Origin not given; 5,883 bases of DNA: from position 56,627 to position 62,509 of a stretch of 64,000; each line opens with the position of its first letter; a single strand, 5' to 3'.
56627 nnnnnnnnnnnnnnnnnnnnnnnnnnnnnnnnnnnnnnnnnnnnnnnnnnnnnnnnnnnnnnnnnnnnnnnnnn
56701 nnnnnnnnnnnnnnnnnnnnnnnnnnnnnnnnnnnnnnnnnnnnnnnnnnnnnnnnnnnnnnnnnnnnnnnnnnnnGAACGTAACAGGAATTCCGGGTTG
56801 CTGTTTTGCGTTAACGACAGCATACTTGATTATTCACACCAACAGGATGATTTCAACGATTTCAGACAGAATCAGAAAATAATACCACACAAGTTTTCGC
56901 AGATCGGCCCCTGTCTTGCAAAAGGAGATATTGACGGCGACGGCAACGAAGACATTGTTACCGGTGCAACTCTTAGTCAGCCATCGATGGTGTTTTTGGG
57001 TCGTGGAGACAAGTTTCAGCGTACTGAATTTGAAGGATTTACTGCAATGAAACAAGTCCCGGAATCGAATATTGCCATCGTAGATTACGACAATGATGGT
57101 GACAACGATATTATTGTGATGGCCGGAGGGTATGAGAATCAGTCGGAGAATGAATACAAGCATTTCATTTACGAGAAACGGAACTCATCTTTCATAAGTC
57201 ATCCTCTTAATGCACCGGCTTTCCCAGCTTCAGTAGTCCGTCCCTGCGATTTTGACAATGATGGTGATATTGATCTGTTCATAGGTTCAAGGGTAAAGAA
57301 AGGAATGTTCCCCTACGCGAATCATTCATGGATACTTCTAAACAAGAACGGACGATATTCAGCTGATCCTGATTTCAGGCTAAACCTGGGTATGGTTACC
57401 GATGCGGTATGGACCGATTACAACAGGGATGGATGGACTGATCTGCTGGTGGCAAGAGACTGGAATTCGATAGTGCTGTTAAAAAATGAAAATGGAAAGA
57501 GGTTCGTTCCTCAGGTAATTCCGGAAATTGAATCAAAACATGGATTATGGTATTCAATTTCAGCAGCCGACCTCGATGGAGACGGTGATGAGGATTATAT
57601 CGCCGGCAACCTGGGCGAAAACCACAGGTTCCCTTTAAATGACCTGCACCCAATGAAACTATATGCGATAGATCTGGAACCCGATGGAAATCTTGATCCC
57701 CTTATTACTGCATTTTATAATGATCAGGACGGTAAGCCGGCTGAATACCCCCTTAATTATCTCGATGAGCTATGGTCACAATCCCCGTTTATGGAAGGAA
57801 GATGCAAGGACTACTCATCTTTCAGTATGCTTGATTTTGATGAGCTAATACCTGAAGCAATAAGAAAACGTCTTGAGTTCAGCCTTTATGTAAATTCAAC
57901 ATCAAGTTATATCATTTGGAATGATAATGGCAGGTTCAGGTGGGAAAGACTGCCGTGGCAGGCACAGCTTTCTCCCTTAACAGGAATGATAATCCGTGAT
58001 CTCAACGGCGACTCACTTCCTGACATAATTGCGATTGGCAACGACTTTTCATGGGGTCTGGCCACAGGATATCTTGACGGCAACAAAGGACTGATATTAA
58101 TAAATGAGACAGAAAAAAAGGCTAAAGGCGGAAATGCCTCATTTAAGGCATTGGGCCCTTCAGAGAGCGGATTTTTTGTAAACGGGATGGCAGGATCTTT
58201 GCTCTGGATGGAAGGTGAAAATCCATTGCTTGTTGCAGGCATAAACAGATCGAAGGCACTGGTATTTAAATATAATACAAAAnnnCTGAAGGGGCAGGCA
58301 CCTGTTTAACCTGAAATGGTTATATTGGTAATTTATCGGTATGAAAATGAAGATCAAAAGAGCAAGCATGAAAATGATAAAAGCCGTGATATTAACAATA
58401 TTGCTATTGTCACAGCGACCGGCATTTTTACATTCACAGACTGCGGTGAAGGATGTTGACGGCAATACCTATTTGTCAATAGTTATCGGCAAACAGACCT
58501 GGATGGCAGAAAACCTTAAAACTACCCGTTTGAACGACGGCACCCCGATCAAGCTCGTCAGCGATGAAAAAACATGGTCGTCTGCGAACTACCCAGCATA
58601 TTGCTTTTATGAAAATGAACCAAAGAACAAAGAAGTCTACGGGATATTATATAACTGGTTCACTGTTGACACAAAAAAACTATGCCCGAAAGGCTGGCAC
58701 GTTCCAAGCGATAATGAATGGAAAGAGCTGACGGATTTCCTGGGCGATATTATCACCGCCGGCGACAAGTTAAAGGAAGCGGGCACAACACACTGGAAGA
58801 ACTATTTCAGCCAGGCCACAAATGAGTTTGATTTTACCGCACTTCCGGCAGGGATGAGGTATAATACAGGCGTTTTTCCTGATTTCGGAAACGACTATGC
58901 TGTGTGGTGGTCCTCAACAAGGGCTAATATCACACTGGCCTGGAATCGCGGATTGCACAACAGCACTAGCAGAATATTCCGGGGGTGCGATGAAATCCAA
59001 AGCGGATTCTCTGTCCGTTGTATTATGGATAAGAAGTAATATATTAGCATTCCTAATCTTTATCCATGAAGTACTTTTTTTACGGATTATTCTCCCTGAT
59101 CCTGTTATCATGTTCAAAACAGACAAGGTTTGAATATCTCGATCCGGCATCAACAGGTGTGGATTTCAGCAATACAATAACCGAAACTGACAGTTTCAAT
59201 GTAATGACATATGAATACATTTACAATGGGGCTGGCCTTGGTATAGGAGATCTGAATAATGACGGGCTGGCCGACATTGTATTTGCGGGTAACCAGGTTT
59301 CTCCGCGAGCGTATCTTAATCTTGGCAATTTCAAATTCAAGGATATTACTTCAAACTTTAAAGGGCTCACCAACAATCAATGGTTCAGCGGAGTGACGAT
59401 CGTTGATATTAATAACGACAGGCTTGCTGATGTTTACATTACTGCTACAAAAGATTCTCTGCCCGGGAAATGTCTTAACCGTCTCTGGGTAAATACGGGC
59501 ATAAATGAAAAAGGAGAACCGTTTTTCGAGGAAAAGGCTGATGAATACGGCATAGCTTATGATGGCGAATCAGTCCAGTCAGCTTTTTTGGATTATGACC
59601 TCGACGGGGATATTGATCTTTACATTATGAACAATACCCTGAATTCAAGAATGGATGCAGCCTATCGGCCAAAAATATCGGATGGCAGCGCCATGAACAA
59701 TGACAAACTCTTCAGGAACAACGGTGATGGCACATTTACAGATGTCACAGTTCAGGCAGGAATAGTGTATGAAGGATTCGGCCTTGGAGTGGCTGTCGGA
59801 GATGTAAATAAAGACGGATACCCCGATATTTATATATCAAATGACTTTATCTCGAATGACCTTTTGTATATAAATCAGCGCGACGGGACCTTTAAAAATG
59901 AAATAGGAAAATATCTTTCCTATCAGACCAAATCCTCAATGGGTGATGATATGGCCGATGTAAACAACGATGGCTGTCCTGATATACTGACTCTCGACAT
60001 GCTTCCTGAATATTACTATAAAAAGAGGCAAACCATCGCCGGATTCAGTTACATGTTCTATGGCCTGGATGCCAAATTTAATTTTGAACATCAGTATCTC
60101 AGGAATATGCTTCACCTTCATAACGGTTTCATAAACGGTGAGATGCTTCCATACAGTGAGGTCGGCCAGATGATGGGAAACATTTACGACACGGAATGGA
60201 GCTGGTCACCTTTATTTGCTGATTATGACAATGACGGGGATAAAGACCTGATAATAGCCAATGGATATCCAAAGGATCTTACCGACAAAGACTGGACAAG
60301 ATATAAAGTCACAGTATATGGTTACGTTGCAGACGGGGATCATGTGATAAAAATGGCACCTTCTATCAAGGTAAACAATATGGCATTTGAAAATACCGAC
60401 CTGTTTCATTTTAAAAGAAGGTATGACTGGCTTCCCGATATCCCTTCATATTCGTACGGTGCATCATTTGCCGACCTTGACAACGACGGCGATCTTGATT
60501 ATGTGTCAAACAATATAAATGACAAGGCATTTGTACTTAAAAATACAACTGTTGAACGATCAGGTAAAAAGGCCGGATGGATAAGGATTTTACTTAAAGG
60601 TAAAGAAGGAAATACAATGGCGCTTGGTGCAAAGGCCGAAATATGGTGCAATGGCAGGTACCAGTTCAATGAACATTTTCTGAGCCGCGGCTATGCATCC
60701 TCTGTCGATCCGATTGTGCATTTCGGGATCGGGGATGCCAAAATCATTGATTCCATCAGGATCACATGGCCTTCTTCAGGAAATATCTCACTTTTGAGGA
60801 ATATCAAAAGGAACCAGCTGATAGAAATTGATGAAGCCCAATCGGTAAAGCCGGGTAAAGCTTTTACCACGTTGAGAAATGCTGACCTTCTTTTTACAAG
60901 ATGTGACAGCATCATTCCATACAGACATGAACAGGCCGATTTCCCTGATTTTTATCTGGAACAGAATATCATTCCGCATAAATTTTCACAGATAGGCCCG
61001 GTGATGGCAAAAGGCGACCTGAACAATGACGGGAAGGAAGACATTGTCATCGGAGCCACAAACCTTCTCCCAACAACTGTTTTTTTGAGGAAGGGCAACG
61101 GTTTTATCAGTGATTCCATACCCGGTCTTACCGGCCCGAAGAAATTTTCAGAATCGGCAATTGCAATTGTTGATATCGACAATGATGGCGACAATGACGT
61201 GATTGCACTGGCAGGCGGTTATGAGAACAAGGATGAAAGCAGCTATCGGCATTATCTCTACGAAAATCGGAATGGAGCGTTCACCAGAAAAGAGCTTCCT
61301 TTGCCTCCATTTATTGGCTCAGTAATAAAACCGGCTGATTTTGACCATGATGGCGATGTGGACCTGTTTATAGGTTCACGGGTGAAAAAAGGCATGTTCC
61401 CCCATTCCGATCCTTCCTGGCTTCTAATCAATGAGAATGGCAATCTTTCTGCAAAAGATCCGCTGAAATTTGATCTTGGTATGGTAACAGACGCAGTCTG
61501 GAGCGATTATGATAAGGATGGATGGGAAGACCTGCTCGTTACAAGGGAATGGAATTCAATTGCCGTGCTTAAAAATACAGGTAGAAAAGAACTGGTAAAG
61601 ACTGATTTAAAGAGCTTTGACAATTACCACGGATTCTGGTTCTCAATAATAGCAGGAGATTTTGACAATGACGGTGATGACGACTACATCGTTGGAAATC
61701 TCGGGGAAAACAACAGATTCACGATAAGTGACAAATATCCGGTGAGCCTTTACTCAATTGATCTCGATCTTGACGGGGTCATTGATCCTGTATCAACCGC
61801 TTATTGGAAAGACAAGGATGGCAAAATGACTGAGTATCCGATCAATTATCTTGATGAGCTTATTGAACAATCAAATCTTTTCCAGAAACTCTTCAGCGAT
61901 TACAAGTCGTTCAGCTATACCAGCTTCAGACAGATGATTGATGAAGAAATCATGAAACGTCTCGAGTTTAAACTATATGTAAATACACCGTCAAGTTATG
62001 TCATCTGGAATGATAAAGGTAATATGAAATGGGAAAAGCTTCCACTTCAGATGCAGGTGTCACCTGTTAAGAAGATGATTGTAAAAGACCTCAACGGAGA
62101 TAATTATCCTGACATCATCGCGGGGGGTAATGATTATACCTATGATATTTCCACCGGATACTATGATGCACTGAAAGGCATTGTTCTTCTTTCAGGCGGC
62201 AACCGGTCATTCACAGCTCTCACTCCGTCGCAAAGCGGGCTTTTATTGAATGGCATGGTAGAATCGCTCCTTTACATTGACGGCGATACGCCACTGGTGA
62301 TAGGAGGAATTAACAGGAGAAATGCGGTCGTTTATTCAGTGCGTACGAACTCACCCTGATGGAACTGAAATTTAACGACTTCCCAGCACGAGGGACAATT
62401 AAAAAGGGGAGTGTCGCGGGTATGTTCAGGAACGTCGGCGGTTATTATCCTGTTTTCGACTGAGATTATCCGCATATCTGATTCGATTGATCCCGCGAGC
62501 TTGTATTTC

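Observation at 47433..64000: CAZyme-free PUL-like locus: classical HK/RR + SusC/SusD + two giant VCBS/ASPIC paralogs + FISUMP protein + CxxCH lipoprotein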

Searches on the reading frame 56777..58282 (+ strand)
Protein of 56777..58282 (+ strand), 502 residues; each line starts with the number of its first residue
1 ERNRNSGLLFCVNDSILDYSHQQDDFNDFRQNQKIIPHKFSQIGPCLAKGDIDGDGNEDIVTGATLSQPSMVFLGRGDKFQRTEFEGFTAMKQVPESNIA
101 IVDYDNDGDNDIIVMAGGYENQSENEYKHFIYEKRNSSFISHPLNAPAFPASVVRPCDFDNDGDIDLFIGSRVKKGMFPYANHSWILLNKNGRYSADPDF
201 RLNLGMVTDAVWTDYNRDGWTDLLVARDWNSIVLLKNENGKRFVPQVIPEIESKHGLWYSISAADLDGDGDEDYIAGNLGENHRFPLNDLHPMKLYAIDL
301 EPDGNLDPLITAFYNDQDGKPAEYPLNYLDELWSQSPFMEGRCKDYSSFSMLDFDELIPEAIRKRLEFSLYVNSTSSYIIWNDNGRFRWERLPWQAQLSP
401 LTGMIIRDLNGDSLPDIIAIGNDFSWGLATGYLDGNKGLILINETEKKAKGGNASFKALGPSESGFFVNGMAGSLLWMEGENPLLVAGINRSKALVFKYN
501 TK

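Call 68: predict_structure(alignment_id=A2)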
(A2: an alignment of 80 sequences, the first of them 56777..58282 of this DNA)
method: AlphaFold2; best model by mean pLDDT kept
length: 502 residues; sequences in the alignment: 80
mean_pLDDT: 88.6   pTM: 0.91
mean pLDDT of the five models: 88.6, 88.5, 88.3, 87.9, 87.0
residues with pLDDT >= 90: 322; 70-90: 141; 50-70: 21; < 50: 18
segments of 3 or more residues with pLDDT < 50: 1-5, 27-34
pLDDT, mean of each block of 10 residues (from residue 1): 59 92 65 56 88 95 95 94 97 93 96 91 89 95 94 96 97 86 96 93 95 95 96 95 93 94 95 94 85 91 84 88 87 82 89 90 90 95 94 89 93 93 58 69 84 83 88 91 92 93 62
secondary structure, 60 per line:
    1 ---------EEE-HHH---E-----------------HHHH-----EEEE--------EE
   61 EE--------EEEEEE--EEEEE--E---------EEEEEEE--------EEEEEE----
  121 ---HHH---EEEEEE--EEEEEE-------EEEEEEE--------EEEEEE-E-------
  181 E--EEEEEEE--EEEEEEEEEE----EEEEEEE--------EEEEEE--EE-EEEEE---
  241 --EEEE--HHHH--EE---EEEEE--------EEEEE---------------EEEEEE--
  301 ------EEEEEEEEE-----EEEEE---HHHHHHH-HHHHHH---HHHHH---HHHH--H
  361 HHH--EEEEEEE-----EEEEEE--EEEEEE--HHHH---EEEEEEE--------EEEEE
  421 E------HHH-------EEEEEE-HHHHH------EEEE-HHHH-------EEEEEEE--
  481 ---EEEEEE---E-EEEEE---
elements in order: E10-12 H38-41 E47-50 E59-62 E71-76 E79-83 E96-102 E111-116 E130-135 E138-143 E151-157 E166-171 E184-190 E193-202 E207-213 E222-227 E233-237 E243-246 H249-252 E260-264 E273-277 E293-298 E307-315 E321-325 H329-335 H337-342 H346-350 H354-357 H360-363 E366-372 E378-383 E386-391 H394-397 E401-407 E416-421 E438-443 H445-449 E456-459 H461-464 E472-478 E484-489 E495-499

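Call 71: fold_search(model_id=the predicted structure, library=pdb)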
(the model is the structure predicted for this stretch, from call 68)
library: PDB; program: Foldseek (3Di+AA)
matches with E <= 10: 1050; with E <= 0.001: 358
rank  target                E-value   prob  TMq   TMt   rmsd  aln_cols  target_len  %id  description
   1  9etn_A                2.5e-10  1.00  0.59  0.54   8.6       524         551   12  Crystal structure of murine CRTAC1 (released 2024-07-31)
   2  6mlt                  1.5e-09  1.00  0.40  0.34  23.5       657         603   11  Crystal structure of the V. cholerae biofilm matrix protein Bap1 (released 2019-08-28)
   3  9v86_B                4.0e-09  1.00  0.43  0.55  12.7       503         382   12  Cryo-EM structure of KICSTOR CCC complex (state 3) (released 2025-11-12)
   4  9v6e_B                6.6e-09  1.00  0.48  0.60   9.1       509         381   11  Cryo-EM structure of human full length KICSTOR complex (state 1) (released 2025-11-12)
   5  9van_B                1.1e-08  1.00  0.46  0.58   9.7       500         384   11  Cryo-EM structure of human full length KICSTOR complex (state 2) (released 2025-11-12)
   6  8hq2_D                1.2e-08  1.00  0.51  0.49   7.1       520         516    9  Crystal structure of human ADAM22 in complex with human LGI1 mutant (released 2023-12-13)
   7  9v80_B                1.3e-08  1.00  0.45  0.57   9.5       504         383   11  Cryo-EM structure of KICSTOR CCC complex (state 4) (released 2025-11-12)
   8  9kzc_B                1.5e-08  1.00  0.52  0.76   5.2       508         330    8  Cryo-EM structure of the LGI1 LRR-LGI1 EPTP-ADAM22 ECD complex (released 2025-06-25)
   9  9o5a_G                1.5e-08  1.00  0.45  0.56  10.9       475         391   12  The KICSTOR-GATOR1 complex (released 2026-02-18)
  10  8ij5_E                4.8e-08  1.00  0.39  0.38  12.6       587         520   11  Cryo-EM structure of Integrin AVB3 (released 2024-02-28)
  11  6om1_G                4.8e-08  1.00  0.38  0.33  12.4       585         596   11  Crystal structure of an atypical integrin (released 2019-12-11)
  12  9ind_A                5.0e-08  1.00  0.42  0.47  11.9       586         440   11  Integrin alpha-v beta-8 in complex with the Fab of 130H2 (released 2025-01-22)
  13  9v9n_B                5.6e-08  1.00  0.46  0.59  11.1       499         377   13  Cryo-EM structure of KICSTOR CCC complex (state 5) (released 2025-11-12)
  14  5y31_B                9.6e-08  1.00  0.50  0.49   6.9       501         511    8  Crystal structure of human LGI1-ADAM22 complex (released 2018-05-02)
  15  9ef2_A                1.1e-07  1.00  0.43  0.48  12.3       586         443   11  Cryo-EM structure of alpha5beta1 integrin in complex with NeoNectin candidate 2, open conformation (released 2025-06-18)
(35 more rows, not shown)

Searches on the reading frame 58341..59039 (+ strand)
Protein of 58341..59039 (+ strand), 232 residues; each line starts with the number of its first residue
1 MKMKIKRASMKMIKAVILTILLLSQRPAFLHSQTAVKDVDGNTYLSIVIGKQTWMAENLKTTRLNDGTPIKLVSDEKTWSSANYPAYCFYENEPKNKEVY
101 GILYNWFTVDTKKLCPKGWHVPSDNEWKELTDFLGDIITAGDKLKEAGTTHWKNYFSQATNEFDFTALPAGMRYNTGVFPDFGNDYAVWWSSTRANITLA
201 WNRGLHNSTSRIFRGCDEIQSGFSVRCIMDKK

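Call 3: search_protein_families(library=pfam, proteins=[window:58341-59039:+], max_evalue=0.01)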
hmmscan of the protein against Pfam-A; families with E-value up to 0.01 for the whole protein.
window:58341-59039:+ (232 aa): 1 family
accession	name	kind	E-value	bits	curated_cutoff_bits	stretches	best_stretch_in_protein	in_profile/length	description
PF09603.15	Fib_succ_major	-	1.9e-44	152.6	33.9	1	48-228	2-186/187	Fibrobacter succinogenes major domain (Fib_succ_major)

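Call 18: search_protein_families(library=ncbifam, proteins=[window:58341-59039:+], max_evalue=0.001)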
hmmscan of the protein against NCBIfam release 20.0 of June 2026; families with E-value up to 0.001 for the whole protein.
window:58341-59039:+ (232 aa): 1 family
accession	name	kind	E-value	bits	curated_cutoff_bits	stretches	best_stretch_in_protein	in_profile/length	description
TIGR02145.1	Fib_succ_major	domain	5.8e-35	121.6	41.65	1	40-230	7-176/176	FISUMP domain-containing protein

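Call 84: search_solved_structures(query=window:58341-59039:+, max_evalue=1)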
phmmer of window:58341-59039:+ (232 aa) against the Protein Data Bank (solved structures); distinct sequences matched with E-value up to 1: 5.
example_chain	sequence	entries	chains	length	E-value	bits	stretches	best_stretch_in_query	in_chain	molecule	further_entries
9iro_B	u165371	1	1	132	0.41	13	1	42-151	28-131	Staphylococcus epidermidis uracil-DNA glycosylase inhibitor (SeUGI)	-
6f2s_I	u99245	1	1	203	0.58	12.5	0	48-104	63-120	coat protein subunit I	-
6f2s_H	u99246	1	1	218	0.58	12.5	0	48-104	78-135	coat protein subunit H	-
2mbh_B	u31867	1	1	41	0.6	12.4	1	166-195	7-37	Krueppel-like factor 1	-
6f2s_A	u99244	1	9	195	0.65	12.3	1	48-104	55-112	Capsid protein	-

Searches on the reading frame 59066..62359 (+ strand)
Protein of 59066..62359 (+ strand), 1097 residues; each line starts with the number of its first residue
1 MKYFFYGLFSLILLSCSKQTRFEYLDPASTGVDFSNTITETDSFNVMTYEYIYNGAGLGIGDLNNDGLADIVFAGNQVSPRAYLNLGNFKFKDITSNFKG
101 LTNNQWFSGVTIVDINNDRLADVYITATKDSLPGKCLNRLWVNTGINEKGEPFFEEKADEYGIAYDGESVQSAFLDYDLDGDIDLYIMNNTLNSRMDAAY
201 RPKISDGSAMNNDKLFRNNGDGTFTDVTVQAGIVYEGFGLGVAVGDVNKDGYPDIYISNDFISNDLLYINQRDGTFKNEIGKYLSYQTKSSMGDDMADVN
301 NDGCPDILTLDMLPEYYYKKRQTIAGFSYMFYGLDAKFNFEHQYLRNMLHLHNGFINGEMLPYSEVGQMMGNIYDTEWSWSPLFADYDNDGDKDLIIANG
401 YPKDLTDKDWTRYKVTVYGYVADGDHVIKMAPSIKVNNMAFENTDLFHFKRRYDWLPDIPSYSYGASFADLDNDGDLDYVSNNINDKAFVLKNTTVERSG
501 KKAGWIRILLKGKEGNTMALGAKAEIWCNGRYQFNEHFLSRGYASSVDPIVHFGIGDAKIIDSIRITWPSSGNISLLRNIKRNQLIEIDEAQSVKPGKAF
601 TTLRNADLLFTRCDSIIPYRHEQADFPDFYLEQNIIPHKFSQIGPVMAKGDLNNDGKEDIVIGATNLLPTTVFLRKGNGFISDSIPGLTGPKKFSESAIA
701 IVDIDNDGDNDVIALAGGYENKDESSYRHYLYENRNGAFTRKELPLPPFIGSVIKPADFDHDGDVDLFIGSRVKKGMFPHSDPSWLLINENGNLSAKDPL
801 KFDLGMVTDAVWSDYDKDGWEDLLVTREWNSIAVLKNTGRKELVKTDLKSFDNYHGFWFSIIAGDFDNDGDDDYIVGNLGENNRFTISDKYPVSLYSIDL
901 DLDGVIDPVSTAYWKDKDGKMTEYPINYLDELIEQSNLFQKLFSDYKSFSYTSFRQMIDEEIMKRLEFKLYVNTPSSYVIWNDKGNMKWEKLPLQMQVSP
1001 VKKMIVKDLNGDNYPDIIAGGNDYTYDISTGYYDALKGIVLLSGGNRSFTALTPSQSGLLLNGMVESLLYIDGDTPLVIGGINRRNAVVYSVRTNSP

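Call 3: search_protein_families(library=pfam, proteins=[window:59066-62359:+], max_evalue=0.01)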
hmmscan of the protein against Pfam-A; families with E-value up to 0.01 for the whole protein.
window:59066-62359:+ (1097 aa): 3 families
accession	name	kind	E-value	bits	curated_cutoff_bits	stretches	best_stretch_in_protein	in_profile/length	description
PF13517.12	FG-GAP_3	-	1.8e-63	211.4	26.9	8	62-125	1-61/61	FG-GAP-like repeat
PF01839.29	FG-GAP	-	4.4e-28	97.1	22.1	2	238-260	1-23/37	FG-GAP repeat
PF07593.17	UnbV_ASPIC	-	3.5e-18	65.7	23.4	1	519-586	1-67/68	ASPIC and UnbV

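Call 18: search_protein_families(library=ncbifam, proteins=[window:59066-62359:+], max_evalue=0.001)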
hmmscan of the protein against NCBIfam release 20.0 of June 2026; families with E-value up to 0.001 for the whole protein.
window:59066-62359:+ (1097 aa): 1 family
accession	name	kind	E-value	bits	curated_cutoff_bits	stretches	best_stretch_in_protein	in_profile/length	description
NF047539.1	XAC2610_fam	domain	2.3e-08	34.4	35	0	700-742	2-43/89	XAC2610-related protein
